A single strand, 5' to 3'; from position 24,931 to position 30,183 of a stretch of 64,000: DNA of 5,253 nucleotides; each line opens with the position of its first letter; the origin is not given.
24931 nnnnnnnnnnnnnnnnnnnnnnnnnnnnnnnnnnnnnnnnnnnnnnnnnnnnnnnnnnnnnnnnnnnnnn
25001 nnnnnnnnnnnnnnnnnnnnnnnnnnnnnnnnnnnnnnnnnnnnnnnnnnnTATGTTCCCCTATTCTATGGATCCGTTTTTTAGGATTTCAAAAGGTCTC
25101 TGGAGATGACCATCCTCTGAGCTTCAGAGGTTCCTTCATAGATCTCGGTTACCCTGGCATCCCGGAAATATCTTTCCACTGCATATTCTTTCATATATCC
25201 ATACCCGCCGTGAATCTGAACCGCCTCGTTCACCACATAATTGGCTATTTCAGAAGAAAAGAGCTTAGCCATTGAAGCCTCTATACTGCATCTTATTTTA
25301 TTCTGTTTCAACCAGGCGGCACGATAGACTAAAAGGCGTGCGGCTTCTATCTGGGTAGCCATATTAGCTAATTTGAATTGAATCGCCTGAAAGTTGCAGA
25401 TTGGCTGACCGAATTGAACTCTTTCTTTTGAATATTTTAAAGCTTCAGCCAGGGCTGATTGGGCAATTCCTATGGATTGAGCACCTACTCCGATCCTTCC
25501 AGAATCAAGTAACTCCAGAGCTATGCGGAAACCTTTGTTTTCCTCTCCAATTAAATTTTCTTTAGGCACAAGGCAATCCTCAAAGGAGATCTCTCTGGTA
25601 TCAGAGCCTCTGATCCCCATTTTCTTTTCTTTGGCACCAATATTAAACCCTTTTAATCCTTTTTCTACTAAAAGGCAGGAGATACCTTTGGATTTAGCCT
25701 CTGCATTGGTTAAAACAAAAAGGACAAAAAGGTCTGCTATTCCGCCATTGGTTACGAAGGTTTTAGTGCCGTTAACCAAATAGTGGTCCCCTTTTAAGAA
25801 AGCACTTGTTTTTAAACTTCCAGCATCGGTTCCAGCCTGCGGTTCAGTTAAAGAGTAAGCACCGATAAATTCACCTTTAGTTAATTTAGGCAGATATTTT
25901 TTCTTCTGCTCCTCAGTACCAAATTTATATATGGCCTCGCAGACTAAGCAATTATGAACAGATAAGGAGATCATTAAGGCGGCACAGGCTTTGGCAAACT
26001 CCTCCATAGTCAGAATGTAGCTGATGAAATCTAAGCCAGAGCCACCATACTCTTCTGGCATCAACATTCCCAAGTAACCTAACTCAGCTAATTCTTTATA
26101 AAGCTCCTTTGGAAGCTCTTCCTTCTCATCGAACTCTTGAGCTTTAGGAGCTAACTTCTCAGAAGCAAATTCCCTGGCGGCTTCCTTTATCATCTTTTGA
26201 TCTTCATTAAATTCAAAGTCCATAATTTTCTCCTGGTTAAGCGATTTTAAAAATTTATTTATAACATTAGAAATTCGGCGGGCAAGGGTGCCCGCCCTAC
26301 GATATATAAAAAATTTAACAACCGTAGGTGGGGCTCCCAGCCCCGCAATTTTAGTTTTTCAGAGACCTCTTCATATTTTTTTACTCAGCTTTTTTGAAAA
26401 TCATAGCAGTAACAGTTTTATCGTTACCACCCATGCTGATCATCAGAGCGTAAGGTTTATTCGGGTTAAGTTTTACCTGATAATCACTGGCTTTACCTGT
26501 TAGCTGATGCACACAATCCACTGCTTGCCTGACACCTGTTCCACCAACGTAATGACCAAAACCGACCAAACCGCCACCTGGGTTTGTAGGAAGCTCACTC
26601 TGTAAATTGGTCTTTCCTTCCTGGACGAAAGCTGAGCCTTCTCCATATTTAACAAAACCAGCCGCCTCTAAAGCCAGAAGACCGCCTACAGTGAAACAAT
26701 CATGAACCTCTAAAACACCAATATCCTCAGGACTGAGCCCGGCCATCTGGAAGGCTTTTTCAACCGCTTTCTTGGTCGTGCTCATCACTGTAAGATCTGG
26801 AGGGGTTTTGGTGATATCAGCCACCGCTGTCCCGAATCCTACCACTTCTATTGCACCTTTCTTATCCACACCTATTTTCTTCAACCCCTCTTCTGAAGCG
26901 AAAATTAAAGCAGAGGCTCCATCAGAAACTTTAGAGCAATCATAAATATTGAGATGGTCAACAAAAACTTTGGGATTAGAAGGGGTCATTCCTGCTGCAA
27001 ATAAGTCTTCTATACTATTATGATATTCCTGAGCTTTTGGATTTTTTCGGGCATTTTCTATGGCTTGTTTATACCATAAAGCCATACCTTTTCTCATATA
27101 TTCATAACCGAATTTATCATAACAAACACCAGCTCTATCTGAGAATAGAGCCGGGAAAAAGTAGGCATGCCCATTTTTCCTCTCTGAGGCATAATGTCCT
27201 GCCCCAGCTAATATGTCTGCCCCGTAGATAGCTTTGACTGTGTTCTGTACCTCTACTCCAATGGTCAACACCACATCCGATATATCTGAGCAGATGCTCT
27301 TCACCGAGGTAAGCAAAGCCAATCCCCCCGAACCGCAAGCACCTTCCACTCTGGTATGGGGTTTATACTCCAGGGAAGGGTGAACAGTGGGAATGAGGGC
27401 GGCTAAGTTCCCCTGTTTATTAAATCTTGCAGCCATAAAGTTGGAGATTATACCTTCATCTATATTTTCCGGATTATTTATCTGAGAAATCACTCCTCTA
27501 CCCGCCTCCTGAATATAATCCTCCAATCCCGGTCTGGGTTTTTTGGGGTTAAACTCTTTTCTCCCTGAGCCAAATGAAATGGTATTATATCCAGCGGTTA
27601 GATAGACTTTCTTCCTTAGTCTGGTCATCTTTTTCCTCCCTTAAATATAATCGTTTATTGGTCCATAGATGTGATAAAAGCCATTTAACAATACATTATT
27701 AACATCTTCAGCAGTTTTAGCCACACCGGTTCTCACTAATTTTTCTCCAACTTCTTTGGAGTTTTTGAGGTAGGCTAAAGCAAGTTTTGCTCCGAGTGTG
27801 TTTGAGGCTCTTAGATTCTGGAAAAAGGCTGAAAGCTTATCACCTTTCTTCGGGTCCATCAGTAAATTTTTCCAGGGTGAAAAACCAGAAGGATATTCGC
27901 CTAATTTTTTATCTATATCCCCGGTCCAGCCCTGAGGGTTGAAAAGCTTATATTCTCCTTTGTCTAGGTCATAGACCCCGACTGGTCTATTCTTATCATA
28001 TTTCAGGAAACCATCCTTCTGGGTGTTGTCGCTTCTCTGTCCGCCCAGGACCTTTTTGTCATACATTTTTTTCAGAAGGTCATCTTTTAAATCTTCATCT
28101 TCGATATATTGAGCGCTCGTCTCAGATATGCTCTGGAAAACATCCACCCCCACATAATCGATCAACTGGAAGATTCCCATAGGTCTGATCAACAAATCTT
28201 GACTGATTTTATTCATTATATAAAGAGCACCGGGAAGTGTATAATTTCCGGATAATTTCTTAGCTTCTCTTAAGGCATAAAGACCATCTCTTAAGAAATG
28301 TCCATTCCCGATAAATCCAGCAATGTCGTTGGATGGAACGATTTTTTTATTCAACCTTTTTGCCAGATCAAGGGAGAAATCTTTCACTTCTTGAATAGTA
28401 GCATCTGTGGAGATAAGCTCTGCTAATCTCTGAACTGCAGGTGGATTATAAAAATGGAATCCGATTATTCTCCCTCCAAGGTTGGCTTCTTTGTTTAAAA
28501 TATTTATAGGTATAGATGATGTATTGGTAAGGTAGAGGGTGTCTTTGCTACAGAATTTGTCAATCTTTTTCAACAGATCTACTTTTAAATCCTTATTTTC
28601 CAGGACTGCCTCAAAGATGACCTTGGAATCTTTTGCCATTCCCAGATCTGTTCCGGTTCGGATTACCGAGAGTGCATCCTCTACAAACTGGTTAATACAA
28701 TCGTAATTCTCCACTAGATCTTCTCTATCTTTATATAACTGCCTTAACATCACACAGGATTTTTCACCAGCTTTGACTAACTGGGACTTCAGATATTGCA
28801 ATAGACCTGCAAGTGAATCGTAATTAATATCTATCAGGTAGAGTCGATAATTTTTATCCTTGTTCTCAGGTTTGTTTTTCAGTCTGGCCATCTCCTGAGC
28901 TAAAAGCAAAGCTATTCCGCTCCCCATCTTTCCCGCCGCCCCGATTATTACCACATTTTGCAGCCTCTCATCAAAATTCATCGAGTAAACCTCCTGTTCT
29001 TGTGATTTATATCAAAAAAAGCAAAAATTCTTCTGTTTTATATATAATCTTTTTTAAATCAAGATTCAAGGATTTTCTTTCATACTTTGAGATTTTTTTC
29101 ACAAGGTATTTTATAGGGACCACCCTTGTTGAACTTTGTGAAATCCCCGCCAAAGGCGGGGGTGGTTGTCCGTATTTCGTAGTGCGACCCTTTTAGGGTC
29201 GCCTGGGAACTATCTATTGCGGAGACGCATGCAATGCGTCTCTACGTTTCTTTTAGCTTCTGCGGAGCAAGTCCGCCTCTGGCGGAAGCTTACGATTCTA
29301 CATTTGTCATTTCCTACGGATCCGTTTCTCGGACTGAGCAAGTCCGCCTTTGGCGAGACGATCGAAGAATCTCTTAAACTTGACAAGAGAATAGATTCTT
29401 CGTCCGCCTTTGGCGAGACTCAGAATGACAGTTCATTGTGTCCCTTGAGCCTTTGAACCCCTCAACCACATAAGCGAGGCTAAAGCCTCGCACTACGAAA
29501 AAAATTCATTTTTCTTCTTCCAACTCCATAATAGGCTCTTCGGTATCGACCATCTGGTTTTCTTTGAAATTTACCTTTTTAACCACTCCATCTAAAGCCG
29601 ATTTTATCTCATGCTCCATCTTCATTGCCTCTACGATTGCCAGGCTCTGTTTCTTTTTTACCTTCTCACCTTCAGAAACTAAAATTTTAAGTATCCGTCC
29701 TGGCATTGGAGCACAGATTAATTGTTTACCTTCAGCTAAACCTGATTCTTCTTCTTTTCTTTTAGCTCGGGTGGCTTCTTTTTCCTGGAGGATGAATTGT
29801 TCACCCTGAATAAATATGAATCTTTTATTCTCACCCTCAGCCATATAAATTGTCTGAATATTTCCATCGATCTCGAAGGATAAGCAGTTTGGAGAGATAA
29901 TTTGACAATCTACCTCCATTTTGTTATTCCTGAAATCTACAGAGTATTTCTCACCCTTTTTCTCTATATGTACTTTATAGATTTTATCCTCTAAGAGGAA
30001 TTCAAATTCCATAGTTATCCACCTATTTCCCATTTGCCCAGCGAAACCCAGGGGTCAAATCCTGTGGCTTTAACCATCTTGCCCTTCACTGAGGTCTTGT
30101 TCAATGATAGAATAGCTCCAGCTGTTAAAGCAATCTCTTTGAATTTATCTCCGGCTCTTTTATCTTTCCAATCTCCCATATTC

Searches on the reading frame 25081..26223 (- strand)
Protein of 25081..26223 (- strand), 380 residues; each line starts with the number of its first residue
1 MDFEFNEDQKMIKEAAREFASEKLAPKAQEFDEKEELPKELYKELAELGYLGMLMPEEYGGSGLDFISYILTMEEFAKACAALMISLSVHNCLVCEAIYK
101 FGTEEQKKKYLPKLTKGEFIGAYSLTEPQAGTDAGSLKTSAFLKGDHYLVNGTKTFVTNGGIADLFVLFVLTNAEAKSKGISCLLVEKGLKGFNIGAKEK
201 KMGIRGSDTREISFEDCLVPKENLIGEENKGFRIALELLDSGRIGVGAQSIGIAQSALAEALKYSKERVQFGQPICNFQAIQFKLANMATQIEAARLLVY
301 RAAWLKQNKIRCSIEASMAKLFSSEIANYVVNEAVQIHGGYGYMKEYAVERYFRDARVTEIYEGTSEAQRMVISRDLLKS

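Call 9: search_protein_families(library=pfam, proteins=[window:25081-26223:-])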
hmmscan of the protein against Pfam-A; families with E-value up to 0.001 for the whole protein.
window:25081-26223:- (380 aa): 5 families
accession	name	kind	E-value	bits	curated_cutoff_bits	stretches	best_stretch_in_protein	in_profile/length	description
PF00441.29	Acyl-CoA_dh_1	-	1.8e-55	187.7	22.4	1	229-377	1-149/150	Acyl-CoA dehydrogenase, C-terminal domain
PF02771.21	Acyl-CoA_dh_N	-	1.7e-43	148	22.9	1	6-118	1-113/113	Acyl-CoA dehydrogenase, N-terminal domain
PF08028.16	Acyl-CoA_dh_2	-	1.2e-27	97.2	22.7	1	245-366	2-133/134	Acyl-CoA dehydrogenase, C-terminal domain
PF02770.24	Acyl-CoA_dh_M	-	2.2e-26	92.3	33.3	1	122-217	1-97/97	Acyl-CoA dehydrogenase, middle domain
PF22924.1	ACOX_C_alpha1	-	2.5e-05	24.6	27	1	254-366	19-157/169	Acyl-CoA oxidase, C-alpha1 domain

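Call 50: search_protein_families(library=ncbifam, proteins=[window:25081-26223:-], max_evalue=1e-30)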
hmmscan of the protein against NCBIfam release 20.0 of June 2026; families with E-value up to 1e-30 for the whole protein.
window:25081-26223:- (380 aa): 16 families
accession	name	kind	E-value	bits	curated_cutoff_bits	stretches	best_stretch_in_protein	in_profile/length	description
NF042972.1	AcrlCoAredClosAcrC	equivalog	2.5e-154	513.5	640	1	1-379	1-378/378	acryloyl-CoA reductase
NF058590.1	AcCoDHFadEBacil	equivalog_domain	3.8e-114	382.3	600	1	4-379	20-412/586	acyl-CoA dehydrogenase FadE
NF045552.1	GlutCoADH_Des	equivalog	1.2e-105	353.8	470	1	1-378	1-380/387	glutaryl-CoA dehydrogenase Acd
NF043006.1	CyhCrbnylCoADH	equivalog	8.5e-103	344.3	650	1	6-379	5-377/380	cyclohexane-1-carbonyl-CoA dehydrogenase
NF042439.1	SulpropCoADesulf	equivalog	1.6e-90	303.6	600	1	14-379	2-372/379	3-sulfinopropanoyl-CoA desulfinase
NF053553.1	prodigi_MBC_PigA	equivalog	1.1e-84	284.8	500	1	1-377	1-379/381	prodigiosin MBC biosynthesis dehydrogenase PigA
NF045652.1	ProlPCPDhRedW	equivalog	1.9e-81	273.8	650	1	8-377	3-373/376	L-prolyl-[peptidyl-carrier protein] dehydrogenase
NF008997.0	PRK12341.1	equivalog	3.2e-77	260.1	537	1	1-379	1-378/382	acyl-CoA dehydrogenase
TIGR03207.1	cyc_hxne_CoA_dh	equivalog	4.5e-69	233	575.35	1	6-376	2-370/372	cyclohexanecarboxyl-CoA dehydrogenase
NF002885.1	PRK03354.1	equivalog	2.7e-65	220.8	540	1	1-379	1-375/378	crotonobetainyl-CoA dehydrogenase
NF052270.1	Staph_DH_FadE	equivalog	3.1e-56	190.8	600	1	16-377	32-393/400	acyl-CoA dehydrogenase FadE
NF007000.1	PRK09463.1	subfamily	1.7e-46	158.9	600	1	32-344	69-399/726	acyl-CoA dehydrogenase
NF009586.0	PRK13026.1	subfamily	3.1e-42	144.9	608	1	30-343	102-433/777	acyl-CoA dehydrogenase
TIGR03204.1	pimC_large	equivalog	2.5e-40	138.6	623.85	1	3-342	2-353/395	pimeloyl-CoA dehydrogenase large subunit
TIGR03203.1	pimD_small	equivalog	3.7e-37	128.3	652.7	1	2-362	1-361/378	pimeloyl-CoA dehydrogenase small subunit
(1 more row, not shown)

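Call 52: search_solved_structures(query=window:25081-26223:-, max_evalue=1e-60)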
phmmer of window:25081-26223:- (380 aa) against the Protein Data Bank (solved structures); distinct sequences matched with E-value up to 1e-60: 59.
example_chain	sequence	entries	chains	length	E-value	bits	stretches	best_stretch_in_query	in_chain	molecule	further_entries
4l1f_A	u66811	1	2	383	2.4e-124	418.3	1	1-379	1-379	Acyl-CoA dehydrogenase domain protein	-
5ol2_C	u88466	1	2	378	2e-123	415.3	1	8-379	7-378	Acyl-CoA dehydrogenase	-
4m9a_A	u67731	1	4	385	1.1e-122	412.9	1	1-377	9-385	Acyl-CoA dehydrogenase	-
4n5f_A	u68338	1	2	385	1.1e-122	412.8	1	1-377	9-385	Putative acyl-CoA dehydrogenase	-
5lnx_A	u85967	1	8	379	2.6e-120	405.1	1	6-378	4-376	Acyl-CoA dehydrogenase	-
4u83_A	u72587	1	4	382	8.9e-114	383.5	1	7-377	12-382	Acyl-CoA dehydrogenase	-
1buc_A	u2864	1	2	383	1.3e-112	379.7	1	1-378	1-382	BUTYRYL-COA DEHYDROGENASE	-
9w60_A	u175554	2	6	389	4.5e-111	374.6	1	1-379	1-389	Butyryl CoA dehydrogenase apo protein | Butyryl CoA Dehydrogenase with FAD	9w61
6fah_C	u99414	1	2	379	1.3e-109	369.9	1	5-379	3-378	Caffeyl-CoA reductase-Etf complex subunit CarC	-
1jqi_A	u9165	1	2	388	1.8e-109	369.4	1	4-380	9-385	short chain acyl-CoA dehydrogenase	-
7y0a_A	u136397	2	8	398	2.4e-108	365.7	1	4-380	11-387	Short-chain specific acyl-CoA dehydrogenase, mitochondrial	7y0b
8sgs_A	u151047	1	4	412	2.7e-108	365.5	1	4-380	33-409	Short-chain specific acyl-CoA dehydrogenase, mitochondrial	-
1ukw_A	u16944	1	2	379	3.5e-108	365.2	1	1-378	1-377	acyl-CoA dehydrogenase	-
2vig_A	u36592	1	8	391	1.5e-107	363.1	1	4-380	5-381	SHORT-CHAIN SPECIFIC ACYL-COA DEHYDROGENASE,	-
2dvl_A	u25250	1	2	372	9.5e-105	353.8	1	6-378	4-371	Acyl-CoA dehydrogenase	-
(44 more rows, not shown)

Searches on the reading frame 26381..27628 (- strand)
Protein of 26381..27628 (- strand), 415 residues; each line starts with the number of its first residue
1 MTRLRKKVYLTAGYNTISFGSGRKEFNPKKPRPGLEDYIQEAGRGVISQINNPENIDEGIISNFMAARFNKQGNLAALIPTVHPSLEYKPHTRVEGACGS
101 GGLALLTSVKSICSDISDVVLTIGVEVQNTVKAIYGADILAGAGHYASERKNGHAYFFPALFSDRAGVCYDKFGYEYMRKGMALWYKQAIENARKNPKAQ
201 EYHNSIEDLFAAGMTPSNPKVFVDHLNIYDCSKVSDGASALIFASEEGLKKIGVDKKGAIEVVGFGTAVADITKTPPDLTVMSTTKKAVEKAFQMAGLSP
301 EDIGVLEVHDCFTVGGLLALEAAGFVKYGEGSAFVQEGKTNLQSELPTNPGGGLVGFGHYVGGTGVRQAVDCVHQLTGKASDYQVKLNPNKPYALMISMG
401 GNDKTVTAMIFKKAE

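Call 4: search_protein_families(library=pfam, proteins=[window:26381-27628:-])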
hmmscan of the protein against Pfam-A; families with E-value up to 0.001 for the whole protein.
window:26381-27628:- (415 aa): 3 families
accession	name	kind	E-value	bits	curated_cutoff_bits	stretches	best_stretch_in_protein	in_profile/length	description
PF22691.2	Thiolase_C_1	-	5.1e-33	114.3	28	1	276-412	12-143/144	Thiolase C-terminal domain-like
PF02803.24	Thiolase_C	-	1.1e-09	38.4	27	1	281-384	20-105/123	Thiolase, C-terminal domain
PF00108.29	Thiolase_N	-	1.8e-09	37.8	26.4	1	42-247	30-260/260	Thiolase, N-terminal domain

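Call 5: search_protein_families(library=ncbifam, proteins=[window:26381-27628:-])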
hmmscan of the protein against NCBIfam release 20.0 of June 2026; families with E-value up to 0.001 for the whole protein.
window:26381-27628:- (415 aa): 50 families (the best 25 are shown)
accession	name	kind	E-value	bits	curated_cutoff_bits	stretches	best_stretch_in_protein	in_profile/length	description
NF004936.0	PRK06289.1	equivalog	8.8e-73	245.4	375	1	35-413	26-403/405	acetyl-CoA acetyltransferase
NF004720.0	PRK06064.1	subfamily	2.3e-72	243.9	420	1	32-413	19-387/389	thiolase domain-containing protein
NF053570.1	AcCoTHIOL_METTL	equivalog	1.2e-64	218.6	600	1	35-413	22-383/385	acetyl-CoA acetyltransferase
NF005704.0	PRK07516.1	subfamily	4.1e-58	197.2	412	1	29-402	16-376/389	thiolase domain-containing protein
NF009228.0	PRK12578.1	subfamily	5.4e-47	160.3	485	1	85-412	71-386/387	thiolase domain-containing protein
NF004810.0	PRK06157.1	equivalog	1.8e-44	152.5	403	1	74-406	64-388/400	acetyl-CoA acetyltransferase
NF004982.0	PRK06365.1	equivalog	7.2e-39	134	695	2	277-413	287-428/430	thiolase domain-containing protein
NF006102.0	PRK08256.1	subfamily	1.2e-35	123.4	436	1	92-386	76-369/394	lipid-transfer protein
NF053628.1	BnzsclthlBbsBGT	equivalog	1.3e-34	119.6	750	1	47-391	38-362/389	benzoylsuccinyl-CoA thiolase subunit BbsB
NF004811.0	PRK06158.1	subfamily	1.8e-28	99.6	421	1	188-405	168-372/384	acetyl-CoA acetyltransferase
NF004715.0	PRK06059.1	equivalog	2.9e-26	92.4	424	1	92-386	79-376/399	lipid-transfer protein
NF006010.0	PRK08142.1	subfamily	9.4e-25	87.2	462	1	189-401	171-372/388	thiolase domain-containing protein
NF004721.0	PRK06065.1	equivalog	2.6e-22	79.3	455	1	181-388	170-370/393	thiolase domain-containing protein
NF005892.0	PRK07855.1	subfamily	2.2e-21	76.2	469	1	191-381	179-363/390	lipid-transfer protein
NF006180.0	PRK08313.1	subfamily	1.6e-20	73.3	514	1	88-409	77-380/389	thiolase domain-containing protein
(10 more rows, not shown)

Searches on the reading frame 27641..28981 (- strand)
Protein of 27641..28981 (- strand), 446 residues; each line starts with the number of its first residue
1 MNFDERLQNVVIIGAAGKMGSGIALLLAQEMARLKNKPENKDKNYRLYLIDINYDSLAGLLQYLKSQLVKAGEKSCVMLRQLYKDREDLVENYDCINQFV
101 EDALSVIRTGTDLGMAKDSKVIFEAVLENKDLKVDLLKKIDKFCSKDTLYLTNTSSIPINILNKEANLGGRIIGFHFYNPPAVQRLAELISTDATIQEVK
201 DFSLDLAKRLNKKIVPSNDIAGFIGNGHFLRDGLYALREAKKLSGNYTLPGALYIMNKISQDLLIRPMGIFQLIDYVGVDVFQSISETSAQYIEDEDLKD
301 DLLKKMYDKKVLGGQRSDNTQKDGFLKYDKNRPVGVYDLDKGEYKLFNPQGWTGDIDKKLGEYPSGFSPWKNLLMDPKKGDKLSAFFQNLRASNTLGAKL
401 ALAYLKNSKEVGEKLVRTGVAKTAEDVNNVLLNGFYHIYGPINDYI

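Call 4: search_protein_families(library=pfam, proteins=[window:27641-28981:-])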
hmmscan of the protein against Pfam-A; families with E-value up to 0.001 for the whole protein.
window:27641-28981:- (446 aa): 2 families
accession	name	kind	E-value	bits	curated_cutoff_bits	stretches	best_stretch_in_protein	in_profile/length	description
PF02737.24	3HCDH_N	-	1.7e-31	110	22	1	9-219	1-179/180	3-hydroxyacyl-CoA dehydrogenase, NAD binding domain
PF00725.27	3HCDH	-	1e-07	32.8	22.1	1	267-316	40-90/97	3-hydroxyacyl-CoA dehydrogenase, C-terminal domain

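Call 5: search_protein_families(library=ncbifam, proteins=[window:27641-28981:-])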
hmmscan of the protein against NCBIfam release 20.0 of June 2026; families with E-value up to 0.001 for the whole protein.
window:27641-28981:- (446 aa): 19 families
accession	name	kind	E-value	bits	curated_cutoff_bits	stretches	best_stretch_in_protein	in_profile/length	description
NF005875.0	PRK07819.1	subfamily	4.2e-32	111.7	319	1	98-314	64-277/287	3-hydroxybutyryl-CoA dehydrogenase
NF004474.0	PRK05808.1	subfamily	8.1e-32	110.6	408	1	7-315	3-274/283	3-hydroxybutyryl-CoA dehydrogenase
NF006124.0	PRK08268.1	subfamily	2.9e-30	105.7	508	1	83-330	51-289/507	3-hydroxyacyl-CoA dehydrogenase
NF052272.1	Staph_FadB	exception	1.5e-28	99.5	999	1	106-346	71-305/752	3-hydroxyacyl-CoA dehydrogenase/crotonase FadB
NF004699.0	PRK06035.1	equivalog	1.4e-27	96.6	500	1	88-324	55-286/294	3-hydroxyacyl-CoA dehydrogenase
NF008363.0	PRK11154.1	equivalog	1.7e-25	89.2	869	1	97-349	368-607/708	fatty acid oxidation complex subunit alpha FadJ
NF005715.0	PRK07530.1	equivalog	3e-23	82.6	420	1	8-334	5-289/292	3-hydroxybutyryl-CoA dehydrogenase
TIGR02279.1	PaaC-3OHAcCoADH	equivalog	1.5e-21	76.9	669.4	1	110-286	76-246/503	3-hydroxyacyl-CoA dehydrogenase PaaH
NF008727.0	PRK11730.1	equivalog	3.5e-20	71.9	870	1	100-331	374-595/717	fatty acid oxidation complex subunit alpha FadB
TIGR02440.1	FadJ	equivalog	6.5e-20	71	968.45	1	101-346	367-597/699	fatty acid oxidation complex subunit alpha FadJ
NF042925.1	FHMPC_DH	equivalog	3.1e-19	69.4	500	1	116-301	75-259/304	5-formyl-3-hydroxy-2-methylpyridine 4-carboxylate 5-dehydrogenase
NF006722.0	PRK09260.1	equivalog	1.5e-17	63.8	429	1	100-227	63-191/289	3-hydroxyacyl-CoA dehydrogenase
NF006143.0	PRK08293.1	equivalog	6.1e-17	61.8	312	1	7-330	4-289/291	3-hydroxyacyl-CoA dehydrogenase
TIGR02437.1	FadB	equivalog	6.1e-17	61.2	933.55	1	102-330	376-594/714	fatty acid oxidation complex subunit alpha FadB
TIGR02441.1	fa_ox_alpha_mit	equivalog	4.9e-15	54.7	964.65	1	81-312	377-602/737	fatty acid oxidation complex subunit alpha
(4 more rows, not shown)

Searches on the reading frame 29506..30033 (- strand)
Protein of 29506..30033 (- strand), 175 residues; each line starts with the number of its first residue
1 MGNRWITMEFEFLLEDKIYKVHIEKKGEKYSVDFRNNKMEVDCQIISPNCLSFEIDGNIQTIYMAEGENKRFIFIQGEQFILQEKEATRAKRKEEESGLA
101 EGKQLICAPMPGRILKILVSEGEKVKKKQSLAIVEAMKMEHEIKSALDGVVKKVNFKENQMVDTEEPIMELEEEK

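Call 4: search_protein_families(library=pfam, proteins=[window:29506-30033:-])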
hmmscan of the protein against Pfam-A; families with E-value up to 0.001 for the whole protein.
window:29506-30033:- (175 aa): 6 families
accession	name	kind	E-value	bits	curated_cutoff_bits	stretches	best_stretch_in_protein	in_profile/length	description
PF00364.28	Biotin_lipoyl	-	2.3e-19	69.4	22.1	1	106-171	3-73/73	Biotin-requiring enzyme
PF13533.13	Biotin_lipoyl_2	-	1.7e-07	31.4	29.8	0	143-164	3-24/32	Biotin-lipoyl like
PF21385.2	ACCA_BT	-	6.6e-05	23.2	27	1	8-79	44-116/120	Acetyl-CoA carboxylase, BT domain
PF01597.25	GCV_H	-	9.1e-05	22.8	22.2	1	112-157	31-77/122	Glycine cleavage H-protein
PF13437.12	HlyD_3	-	0.00019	22.6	22.2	0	143-173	2-32/106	HlyD family secretion protein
PF16576.10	HlyD_D23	-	0.00084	19.1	30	0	139-171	107-139/214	Barrel-sandwich domain of CusB or HlyD membrane-fusion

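Call 5: search_protein_families(library=ncbifam, proteins=[window:29506-30033:-])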
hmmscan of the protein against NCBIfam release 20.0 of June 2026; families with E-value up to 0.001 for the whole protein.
window:29506-30033:- (175 aa): 23 families
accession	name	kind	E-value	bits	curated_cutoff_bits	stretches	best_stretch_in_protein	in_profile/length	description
NF004173.0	PRK05641.1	equivalog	2.3e-24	86.7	199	1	100-171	81-152/153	putative acetyl-CoA carboxylase biotin carboxyl carrier protein subunit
NF006761.0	PRK09282.1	domain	6e-20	71.2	402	1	35-172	451-590/591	pyruvate carboxylase subunit B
NF009554.0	PRK12999.1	equivalog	2.5e-18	65.4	965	1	67-172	1040-1146/1147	pyruvate carboxylase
NF005117.0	PRK06549.1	equivalog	4.7e-18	66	159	1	87-169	45-127/130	acetyl-CoA carboxylase biotin carboxyl carrier protein subunit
NF010643.0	PRK14040.1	subfamily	1.1e-16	60.5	892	1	61-171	480-594/595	oxaloacetate decarboxylase subunit alpha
TIGR01235.1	pyruv_carbox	equivalog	2.5e-16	58.4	1114.45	1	70-172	1049-1143/1143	pyruvate carboxylase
TIGR01108.1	oadA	equivalog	6.3e-16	57.9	756.5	1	64-165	478-579/582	sodium-extruding oxaloacetate decarboxylase subunit alpha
NF047903.1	MmDecMmdC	equivalog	2.4e-15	57.1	200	1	96-169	56-129/132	methylmalonyl-CoA decarboxylase subunit gamma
TIGR02712.1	urea_carbox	equivalog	1.3e-14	52.9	1303.85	1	76-169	1108-1198/1201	urea carboxylase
NF006079.0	PRK08225.1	equivalog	3.1e-14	52.8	95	1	106-172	4-70/70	acetyl-CoA carboxylase biotin carboxyl carrier protein subunit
NF010645.0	PRK14042.1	equivalog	1.4e-09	37.3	1182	1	67-161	488-583/596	pyruvate carboxylase subunit B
NF004547.1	PRK05889.1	equivalog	1.7e-09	37.7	75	1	106-166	5-65/71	biotin/lipoyl-binding carrier protein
NF008814.0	PRK11854.1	equivalog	3.3e-09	35.7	722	1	112-174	15-77/637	pyruvate dehydrogenase complex dihydrolipoyllysine-residue acetyltransferase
TIGR00531.1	BCCP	equivalog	6.7e-09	36.4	115.2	1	116-172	99-155/156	acetyl-CoA carboxylase biotin carboxyl carrier protein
TIGR01730.1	RND_mfp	subfamily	5.1e-08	32.3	94.9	0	107-144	30-67/322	efflux RND transporter periplasmic adaptor subunit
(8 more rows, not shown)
